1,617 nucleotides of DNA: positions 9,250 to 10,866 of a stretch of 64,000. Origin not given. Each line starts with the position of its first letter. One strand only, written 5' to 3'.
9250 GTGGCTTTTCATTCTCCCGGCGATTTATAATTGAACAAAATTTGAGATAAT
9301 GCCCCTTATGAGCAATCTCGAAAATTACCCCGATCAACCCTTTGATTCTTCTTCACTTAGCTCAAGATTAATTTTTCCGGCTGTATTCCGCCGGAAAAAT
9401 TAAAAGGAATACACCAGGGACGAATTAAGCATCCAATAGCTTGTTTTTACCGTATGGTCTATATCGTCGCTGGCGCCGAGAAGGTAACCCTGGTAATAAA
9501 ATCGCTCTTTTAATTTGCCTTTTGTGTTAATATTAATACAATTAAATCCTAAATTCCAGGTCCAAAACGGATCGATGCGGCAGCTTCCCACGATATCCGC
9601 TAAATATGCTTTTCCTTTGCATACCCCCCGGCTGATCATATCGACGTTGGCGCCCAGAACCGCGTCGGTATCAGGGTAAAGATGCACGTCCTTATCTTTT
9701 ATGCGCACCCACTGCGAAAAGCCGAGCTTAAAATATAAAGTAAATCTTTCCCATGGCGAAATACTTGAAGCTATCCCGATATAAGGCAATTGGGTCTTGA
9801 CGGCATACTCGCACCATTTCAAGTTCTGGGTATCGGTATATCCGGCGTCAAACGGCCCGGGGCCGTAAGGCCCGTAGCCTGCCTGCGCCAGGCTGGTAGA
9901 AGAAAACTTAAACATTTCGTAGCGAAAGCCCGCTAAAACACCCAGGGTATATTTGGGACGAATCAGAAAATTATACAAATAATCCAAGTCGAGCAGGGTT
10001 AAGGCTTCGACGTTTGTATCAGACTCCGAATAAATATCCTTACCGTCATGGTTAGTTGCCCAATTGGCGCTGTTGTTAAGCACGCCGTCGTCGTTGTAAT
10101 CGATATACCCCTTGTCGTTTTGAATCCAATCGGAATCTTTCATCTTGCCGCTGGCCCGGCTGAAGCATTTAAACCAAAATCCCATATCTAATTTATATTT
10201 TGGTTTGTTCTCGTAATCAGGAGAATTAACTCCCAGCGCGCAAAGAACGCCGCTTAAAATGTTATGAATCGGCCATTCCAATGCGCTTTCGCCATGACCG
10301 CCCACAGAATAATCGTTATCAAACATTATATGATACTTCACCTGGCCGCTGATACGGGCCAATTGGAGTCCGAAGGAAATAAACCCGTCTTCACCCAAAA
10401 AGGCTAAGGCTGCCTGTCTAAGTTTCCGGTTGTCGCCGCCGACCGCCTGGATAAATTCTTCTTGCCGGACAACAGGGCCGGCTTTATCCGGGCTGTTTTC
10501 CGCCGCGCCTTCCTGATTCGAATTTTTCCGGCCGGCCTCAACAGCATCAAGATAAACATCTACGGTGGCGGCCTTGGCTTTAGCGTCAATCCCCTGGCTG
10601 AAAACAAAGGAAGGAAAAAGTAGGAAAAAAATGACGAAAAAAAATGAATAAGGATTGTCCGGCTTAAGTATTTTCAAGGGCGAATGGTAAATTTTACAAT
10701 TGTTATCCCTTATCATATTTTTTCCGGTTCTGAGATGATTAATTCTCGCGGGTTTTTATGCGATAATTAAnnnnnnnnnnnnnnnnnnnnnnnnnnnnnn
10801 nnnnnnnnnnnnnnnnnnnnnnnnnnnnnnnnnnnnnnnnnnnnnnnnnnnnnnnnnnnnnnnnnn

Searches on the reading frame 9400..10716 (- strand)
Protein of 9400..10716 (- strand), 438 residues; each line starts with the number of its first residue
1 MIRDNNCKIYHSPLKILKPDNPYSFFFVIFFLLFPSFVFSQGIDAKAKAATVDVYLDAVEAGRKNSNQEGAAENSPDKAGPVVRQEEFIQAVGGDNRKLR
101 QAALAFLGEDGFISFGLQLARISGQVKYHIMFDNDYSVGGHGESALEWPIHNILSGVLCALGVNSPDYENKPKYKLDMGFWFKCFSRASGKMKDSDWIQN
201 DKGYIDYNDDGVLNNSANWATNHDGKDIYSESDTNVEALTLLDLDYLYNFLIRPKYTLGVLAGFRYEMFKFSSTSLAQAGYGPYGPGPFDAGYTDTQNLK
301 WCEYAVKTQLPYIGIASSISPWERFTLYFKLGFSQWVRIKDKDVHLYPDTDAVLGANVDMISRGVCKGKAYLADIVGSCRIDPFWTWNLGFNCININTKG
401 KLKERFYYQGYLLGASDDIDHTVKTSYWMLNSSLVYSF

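Call 71: search_protein_families(library=pfam, proteins=[window:9400-10716:-], max_evalue=0.00001)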
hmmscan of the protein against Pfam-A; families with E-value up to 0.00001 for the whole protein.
window:9400-10716:- (438 aa): 1 family
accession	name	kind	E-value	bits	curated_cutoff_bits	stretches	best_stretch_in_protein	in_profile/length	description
PF01278.26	Omptin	-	3.5e-14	53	22.6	1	144-346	33-201/283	Omptin family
